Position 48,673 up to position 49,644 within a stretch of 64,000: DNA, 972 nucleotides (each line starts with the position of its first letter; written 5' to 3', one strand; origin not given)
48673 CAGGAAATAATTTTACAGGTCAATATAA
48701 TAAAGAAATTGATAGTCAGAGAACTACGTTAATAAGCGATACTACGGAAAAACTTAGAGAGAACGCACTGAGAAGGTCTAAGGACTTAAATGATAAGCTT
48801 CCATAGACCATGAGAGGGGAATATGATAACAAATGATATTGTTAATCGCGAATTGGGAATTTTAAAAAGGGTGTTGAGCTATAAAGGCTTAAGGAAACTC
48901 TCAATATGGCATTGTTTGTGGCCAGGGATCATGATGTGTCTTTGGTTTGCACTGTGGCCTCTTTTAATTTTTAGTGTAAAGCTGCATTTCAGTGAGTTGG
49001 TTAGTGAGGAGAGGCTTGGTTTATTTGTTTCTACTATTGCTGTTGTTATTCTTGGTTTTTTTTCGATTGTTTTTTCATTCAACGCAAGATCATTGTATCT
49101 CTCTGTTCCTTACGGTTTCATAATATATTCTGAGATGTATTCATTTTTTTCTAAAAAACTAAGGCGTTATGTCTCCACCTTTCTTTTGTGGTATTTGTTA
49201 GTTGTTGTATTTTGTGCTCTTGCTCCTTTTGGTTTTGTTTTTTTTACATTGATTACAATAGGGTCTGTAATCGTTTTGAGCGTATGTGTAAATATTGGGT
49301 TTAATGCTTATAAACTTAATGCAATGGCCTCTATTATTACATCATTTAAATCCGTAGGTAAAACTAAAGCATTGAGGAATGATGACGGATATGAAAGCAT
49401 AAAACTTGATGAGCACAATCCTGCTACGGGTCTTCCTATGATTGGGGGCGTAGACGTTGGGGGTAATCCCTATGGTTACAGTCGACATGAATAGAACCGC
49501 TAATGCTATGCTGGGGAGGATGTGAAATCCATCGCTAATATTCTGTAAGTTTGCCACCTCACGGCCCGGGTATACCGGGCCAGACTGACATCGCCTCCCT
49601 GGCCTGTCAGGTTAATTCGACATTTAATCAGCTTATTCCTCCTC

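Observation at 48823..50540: Surface-exclusion gene traT appears replaced by an unrelated 230-aa membrane protein, and traS is highly divergent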

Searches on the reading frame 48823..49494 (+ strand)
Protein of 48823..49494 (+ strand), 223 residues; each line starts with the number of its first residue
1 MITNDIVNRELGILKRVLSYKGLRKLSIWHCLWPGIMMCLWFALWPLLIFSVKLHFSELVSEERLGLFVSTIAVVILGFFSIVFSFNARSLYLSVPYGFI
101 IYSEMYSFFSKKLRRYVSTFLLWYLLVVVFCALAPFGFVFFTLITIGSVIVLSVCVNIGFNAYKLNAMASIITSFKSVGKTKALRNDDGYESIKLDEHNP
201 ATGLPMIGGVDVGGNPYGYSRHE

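Call 3: search_protein_families(library=pfam, proteins=[window:48823-49494:+], max_evalue=1)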
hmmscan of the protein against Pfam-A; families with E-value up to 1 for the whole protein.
window:48823-49494:+ (223 aa): 1 family
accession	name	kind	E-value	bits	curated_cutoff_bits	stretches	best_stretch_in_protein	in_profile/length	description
PF10624.15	TraS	-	8.5e-06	25.9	27.4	1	151-220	79-155/157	Plasmid conjugative transfer entry exclusion protein TraS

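Call 4: search_protein_families(library=ncbifam, proteins=[window:48823-49494:+], max_evalue=1)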
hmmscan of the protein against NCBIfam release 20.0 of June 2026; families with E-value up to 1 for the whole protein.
window:48823-49494:+ (223 aa): 1 family
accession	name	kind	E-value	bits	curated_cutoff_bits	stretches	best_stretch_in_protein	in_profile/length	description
NF010304.0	PRK13741.1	equivalog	5.4e-26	91.6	173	1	1-178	1-167/171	conjugal transfer entry exclusion protein TraS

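Call 13: search_dna_similar(query=window:48823-49494:+, collection=plasmids, mode=protein, max_rows=40, rows=spread)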
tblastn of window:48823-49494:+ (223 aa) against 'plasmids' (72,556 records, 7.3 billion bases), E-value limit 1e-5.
Records with a match: 2807; places in all: 2822; records where one place covers at least 80% of the query: 1317.
Best place of each record, by identity: >=99% 31; 60-80% 9; <60% 2767.
By first word of the organism name: Klebsiella 1819; Escherichia 709; Serratia 84; Salmonella 58; Raoultella 38; Shigella 35; Enterobacter 31; Edwardsiella 17; Citrobacter 9; uncultured 3; and 3 more.
By predicted mobility (MOB-suite, as given by PLSDB): conjugative 2757; non-mobilizable 41; mobilizable 9.
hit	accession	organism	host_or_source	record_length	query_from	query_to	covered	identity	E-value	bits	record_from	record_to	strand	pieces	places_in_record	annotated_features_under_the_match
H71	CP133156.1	Klebsiella variicola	waste water treatment plant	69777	1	223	100%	100.0%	1e-143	449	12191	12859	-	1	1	hypothetical protein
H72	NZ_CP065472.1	Klebsiella quasipneumoniae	Homo sapiens,Taichung Veterans General ...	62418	1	197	88%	31.7%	8e-8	59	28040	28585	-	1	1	traS: conjugal transfer entry exclusion protein TraS | traT: conjugal transfer complement resistance protein TraT | traG: conjugal transfer mating-pair stabilization protein TraG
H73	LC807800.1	Escherichia coli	-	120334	1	197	88%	31.7%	8e-8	59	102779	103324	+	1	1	none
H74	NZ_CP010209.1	Escherichia coli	mouse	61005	1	197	88%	31.2%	8e-7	56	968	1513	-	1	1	traS: conjugal transfer entry exclusion protein TraS | traT: conjugal transfer complement resistance protein TraT | traG: conjugal transfer mating-pair stabilization protein TraG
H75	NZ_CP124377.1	Escherichia coli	environmental: river/lake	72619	1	197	88%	31.2%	8e-7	56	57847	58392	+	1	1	traS: conjugal transfer entry exclusion protein TraS | traT: conjugal transfer complement resistance protein TraT | traG: conjugal transfer mating-pair stabilization protein TraG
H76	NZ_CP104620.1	Escherichia coli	cell culture,chicken feces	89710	1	197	88%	31.2%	8e-7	56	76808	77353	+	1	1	traS: conjugal transfer entry exclusion protein TraS | traT: conjugal transfer complement resistance protein TraT | traG: conjugal transfer mating-pair stabilization protein TraG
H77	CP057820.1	Escherichia coli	culture,Pooled pig faecal samples ...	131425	1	197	88%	31.2%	8e-7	56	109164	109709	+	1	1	traS: conjugal transfer entry exclusion protein TraS | complement resistance protein TraT | traG: conjugal transfer mating pair stabilization protein TraG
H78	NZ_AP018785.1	Escherichia coli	-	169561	1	197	88%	31.2%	8e-7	56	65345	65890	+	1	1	traS: conjugal transfer entry exclusion protein TraS | traT: conjugal transfer complement resistance protein TraT | traG: conjugal transfer mating-pair stabilization protein TraG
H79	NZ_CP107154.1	Escherichia coli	Urine,human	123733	1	197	88%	30.7%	3e-6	54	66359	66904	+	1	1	traS: conjugal transfer entry exclusion protein TraS | traT: conjugal transfer complement resistance protein TraT | traG: conjugal transfer mating-pair stabilization protein TraG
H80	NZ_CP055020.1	Escherichia coli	Shek Wu Hui WWTPs_69 WWTPs effluent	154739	1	197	88%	30.7%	3e-6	54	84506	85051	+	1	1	traS: conjugal transfer entry exclusion protein TraS | traT: conjugal transfer complement resistance protein TraT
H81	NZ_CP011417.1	Escherichia coli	Homo sapiens,human,stool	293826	1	197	88%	29.9%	2e-6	56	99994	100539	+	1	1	traS: conjugal transfer entry exclusion protein TraS | traT: conjugal transfer complement resistance protein TraT | traG: conjugal transfer mating-pair stabilization protein TraG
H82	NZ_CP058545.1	Klebsiella pneumoniae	Manis javanica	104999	1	177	79%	33.0%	1e-12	74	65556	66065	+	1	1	conjugal transfer protein TraS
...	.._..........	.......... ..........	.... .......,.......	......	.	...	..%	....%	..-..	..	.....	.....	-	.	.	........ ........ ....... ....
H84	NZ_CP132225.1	Escherichia coli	Homo sapiens,urine,urine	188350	1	177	79%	33.0%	1e-12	74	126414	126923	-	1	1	conjugal transfer protein TraS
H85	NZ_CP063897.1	Klebsiella quasipneumoniae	Human fecal samples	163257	1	176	79%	32.6%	4e-11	69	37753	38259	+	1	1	conjugal transfer protein TraS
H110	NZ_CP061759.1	Escherichia coli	Bos taurus,Isolate,non-specified beef ...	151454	190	222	15%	63.6%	1e-6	56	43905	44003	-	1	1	hypothetical protein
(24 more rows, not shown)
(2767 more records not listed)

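Call 18: search_dna_similar(query=window:48823-49494:+, collection=plasmids, mode=protein, max_rows=50, rows=best)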
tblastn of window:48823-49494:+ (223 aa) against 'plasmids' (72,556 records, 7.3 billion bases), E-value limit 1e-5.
Records with a match: 2807; places in all: 2822; records where one place covers at least 80% of the query: 1317.
Best place of each record, by identity: >=99% 31; 60-80% 9; <60% 2767.
By first word of the organism name: Klebsiella 1819; Escherichia 709; Serratia 84; Salmonella 58; Raoultella 38; Shigella 35; Enterobacter 31; Edwardsiella 17; Citrobacter 9; uncultured 3; and 3 more.
By predicted mobility (MOB-suite, as given by PLSDB): conjugative 2757; non-mobilizable 41; mobilizable 9.
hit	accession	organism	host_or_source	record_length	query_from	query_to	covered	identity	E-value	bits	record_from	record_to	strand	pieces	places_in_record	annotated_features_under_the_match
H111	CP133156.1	Klebsiella variicola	waste water treatment plant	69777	1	223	100%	100.0%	1e-143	449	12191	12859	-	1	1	hypothetical protein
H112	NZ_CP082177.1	Raoultella planticola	-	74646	1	223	100%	100.0%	1e-143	449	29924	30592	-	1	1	hypothetical protein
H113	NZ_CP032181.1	Citrobacter freundii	-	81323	1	223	100%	100.0%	1e-143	449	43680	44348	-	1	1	hypothetical protein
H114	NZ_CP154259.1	Raoultella planticola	male,sputum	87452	1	223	100%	100.0%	1e-143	449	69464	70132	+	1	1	hypothetical protein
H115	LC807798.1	Klebsiella pneumoniae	vegetable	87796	1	223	100%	100.0%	1e-143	449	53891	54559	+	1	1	none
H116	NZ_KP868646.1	Enterobacter cloacae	-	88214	1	223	100%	100.0%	1e-143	449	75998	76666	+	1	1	hypothetical protein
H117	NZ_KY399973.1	Enterobacter cloacae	Homo sapiens,Culture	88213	1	223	100%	100.0%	1e-143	449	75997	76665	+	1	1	hypothetical protein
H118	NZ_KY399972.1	Enterobacter cloacae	Homo sapiens,Culture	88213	1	223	100%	100.0%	1e-143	449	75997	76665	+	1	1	hypothetical protein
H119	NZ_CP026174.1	Klebsiella pneumoniae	-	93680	1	223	100%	100.0%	1e-143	449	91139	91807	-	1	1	hypothetical protein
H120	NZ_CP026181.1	Klebsiella pneumoniae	-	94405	1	223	100%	100.0%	1e-143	449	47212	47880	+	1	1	hypothetical protein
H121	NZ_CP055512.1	Klebsiella pneumoniae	culture,Wastewater effluent sample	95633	1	223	100%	100.0%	1e-143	449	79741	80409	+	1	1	hypothetical protein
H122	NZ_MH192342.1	Klebsiella grimontii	-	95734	1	223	100%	100.0%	1e-143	449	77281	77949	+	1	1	hypothetical protein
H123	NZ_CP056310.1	Klebsiella pneumoniae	culture,Freshwater sample from ...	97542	1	223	100%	100.0%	1e-143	449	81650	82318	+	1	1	hypothetical protein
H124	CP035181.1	Klebsiella pneumoniae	Homo sapiens,blood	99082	1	223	100%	100.0%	1e-143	449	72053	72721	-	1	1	hypothetical protein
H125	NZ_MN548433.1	Raoultella ornithinolytica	-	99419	1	223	100%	100.0%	1e-143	449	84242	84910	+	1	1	hypothetical protein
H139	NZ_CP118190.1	Klebsiella grimontii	Homo sapiens,Tracheal Aspirate/Wash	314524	1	223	100%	100.0%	1e-143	449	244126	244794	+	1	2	hypothetical protein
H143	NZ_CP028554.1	Klebsiella variicola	Homo sapiens,Culture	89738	1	223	100%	52.9%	1e-69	237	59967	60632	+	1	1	hypothetical protein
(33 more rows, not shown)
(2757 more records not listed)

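Call 19: get_annotated_region(hit=H143, flank=4000)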
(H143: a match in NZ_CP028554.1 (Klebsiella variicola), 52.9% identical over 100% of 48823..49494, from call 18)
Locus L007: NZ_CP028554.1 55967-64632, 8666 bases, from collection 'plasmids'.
description: Klebsiella variicola strain WCHKP19 plasmid pKPC2_020019, complete sequence
organism: Klebsiella variicola (NCBI taxid 244366)
taxonomy: Bacteria; Pseudomonadota; Gammaproteobacteria; Enterobacterales; Enterobacteriaceae; Klebsiella; Klebsiella variicola
host: -; source: Homo sapiens,Culture; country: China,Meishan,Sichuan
typing (MOB-suite, as given by PLSDB): conjugative; replicon IncFII,IncU; relaxase MOBF; mating-pair formation MPF_F
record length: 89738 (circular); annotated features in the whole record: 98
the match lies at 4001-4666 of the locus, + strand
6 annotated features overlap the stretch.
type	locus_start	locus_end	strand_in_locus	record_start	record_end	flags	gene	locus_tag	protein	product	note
CDS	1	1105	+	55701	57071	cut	traH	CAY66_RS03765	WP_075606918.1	conjugal transfer pilus assembly protein TraH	-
CDS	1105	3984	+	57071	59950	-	traG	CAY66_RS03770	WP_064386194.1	conjugal transfer mating-pair stabilization protein TraG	-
CDS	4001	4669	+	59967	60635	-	-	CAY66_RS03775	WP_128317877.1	hypothetical protein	-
CDS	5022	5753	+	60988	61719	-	traT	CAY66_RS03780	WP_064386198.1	conjugal transfer complement resistance protein TraT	-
CDS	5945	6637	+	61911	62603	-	-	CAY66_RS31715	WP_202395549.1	hypothetical protein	-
CDS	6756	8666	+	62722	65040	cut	traD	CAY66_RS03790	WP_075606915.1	type IV conjugative transfer system coupling protein TraD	-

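Call 20: get_annotated_region(hit=H110, flank=4000)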
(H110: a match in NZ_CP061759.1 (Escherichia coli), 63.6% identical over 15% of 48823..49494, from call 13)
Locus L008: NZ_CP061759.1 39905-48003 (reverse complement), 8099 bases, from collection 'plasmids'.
description: Escherichia coli O68:H12 strain 97.3 plasmid unnamed1, complete sequence
organism: Escherichia coli (NCBI taxid 2773706)
taxonomy: Bacteria; Pseudomonadota; Gammaproteobacteria; Enterobacterales; Enterobacteriaceae; Escherichia; Escherichia coli
host: -; source: Bos taurus,Isolate,non-specified beef samples; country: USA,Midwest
typing (MOB-suite, as given by PLSDB): conjugative; replicon IncFIB,IncFII,rep_cluster_2272; relaxase MOBF; mating-pair formation MPF_F
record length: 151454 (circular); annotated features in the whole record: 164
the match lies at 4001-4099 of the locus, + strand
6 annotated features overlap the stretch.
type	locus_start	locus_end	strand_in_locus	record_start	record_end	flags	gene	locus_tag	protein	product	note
CDS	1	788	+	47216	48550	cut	traH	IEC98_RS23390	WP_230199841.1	conjugal transfer pilus assembly protein TraH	-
CDS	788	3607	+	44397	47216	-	traG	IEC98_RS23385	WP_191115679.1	conjugal transfer mating-pair stabilization protein TraG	-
CDS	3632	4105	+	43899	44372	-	-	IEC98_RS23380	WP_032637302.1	hypothetical protein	-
CDS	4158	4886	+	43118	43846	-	-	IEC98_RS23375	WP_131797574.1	hypothetical protein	-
CDS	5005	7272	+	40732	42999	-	traD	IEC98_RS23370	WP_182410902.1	type IV conjugative transfer system coupling protein TraD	-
CDS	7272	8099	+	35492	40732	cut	traI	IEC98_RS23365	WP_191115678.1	conjugative transfer relaxase/helicase TraI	-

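Call 25: search_protein_families(library=pfam, proteins=[L008:4158-4886:+, L008:3632-4105:+, L007:5022-5753:+, L007:4001-4669:+], max_evalue=1)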
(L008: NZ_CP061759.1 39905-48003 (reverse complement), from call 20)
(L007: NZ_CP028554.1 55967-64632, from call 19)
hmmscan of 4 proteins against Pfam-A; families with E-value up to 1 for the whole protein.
L008:4158-4886:+ (242 aa): 0 families

L008:3632-4105:+ (157 aa): 2 families
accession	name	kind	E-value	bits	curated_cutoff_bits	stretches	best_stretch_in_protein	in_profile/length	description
PF10624.15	TraS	-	8.1e-48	162.5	27.4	1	1-154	1-155/157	Plasmid conjugative transfer entry exclusion protein TraS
PF20587.3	DUF6789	-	0.1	13.1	27.1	1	27-86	56-116/144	Family of unknown function (DUF6789)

L007:5022-5753:+ (243 aa): 3 families
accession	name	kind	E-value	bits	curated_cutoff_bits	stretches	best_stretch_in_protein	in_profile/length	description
PF05818.17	TraT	-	3.4e-82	275.8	31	1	32-243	1-214/214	Enterobacterial TraT complement resistance protein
PF11981.13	DUF3482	-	0.017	15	29.2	1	105-199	137-231/293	Domain of unknown function (DUF3482)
PF03739.19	LptF_LptG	-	0.81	9.1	27.9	1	10-98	109-205/353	Lipopolysaccharide export system permease LptF/LptG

L007:4001-4669:+ (222 aa): 3 families
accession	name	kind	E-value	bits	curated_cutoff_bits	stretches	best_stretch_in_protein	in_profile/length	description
PF10624.15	TraS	-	4e-06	27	27.4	1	189-219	122-155/157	Plasmid conjugative transfer entry exclusion protein TraS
PF07291.16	MauE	-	0.003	18.3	27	1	76-158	8-89/128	Methylamine utilisation protein MauE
PF14175.11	YaaC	-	0.15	11.8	27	1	94-140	225-266/307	YaaC-like Protein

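Call 54: get_annotated_region(hit=H139, flank=4000)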
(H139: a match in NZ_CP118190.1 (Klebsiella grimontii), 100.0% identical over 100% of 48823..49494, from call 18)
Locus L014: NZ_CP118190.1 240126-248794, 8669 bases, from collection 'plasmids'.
description: Klebsiella grimontii strain 2020CK-00211 plasmid unnamed1
organism: Klebsiella grimontii (NCBI taxid 2058152)
taxonomy: Bacteria; Pseudomonadota; Gammaproteobacteria; Enterobacterales; Enterobacteriaceae; Klebsiella; Klebsiella grimontii
host: -; source: Homo sapiens,Tracheal Aspirate/Wash; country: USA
typing (MOB-suite, as given by PLSDB): conjugative; replicon IncFIA,IncFII; relaxase MOBF; mating-pair formation MPF_F
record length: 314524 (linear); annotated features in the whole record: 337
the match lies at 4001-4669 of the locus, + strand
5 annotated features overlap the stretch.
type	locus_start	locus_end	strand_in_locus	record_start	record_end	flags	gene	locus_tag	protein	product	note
CDS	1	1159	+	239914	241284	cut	traH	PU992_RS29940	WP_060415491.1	conjugal transfer pilus assembly protein TraH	-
CDS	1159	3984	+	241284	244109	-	traG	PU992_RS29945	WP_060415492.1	conjugal transfer mating-pair stabilization protein TraG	-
CDS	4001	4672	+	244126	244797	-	-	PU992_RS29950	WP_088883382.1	hypothetical protein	-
CDS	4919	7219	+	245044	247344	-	traD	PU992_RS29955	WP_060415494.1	type IV conjugative transfer system coupling protein TraD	-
CDS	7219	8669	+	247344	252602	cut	traI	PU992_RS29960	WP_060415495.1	conjugative transfer relaxase/helicase TraI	-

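Call 63: search_protein_families(library=padloc, proteins=[window:48823-49494:+], max_evalue=1)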
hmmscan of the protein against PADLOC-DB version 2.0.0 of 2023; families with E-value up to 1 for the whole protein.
window:48823-49494:+ (223 aa): 0 families

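Call 64: search_protein_families(library=phrogs, proteins=[window:48823-49494:+], max_evalue=1)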
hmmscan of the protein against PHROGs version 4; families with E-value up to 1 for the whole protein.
window:48823-49494:+ (223 aa): 1 family
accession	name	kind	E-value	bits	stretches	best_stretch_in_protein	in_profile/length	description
phrog_19604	-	unknown function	0.63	11.3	0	112-158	2-48/111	-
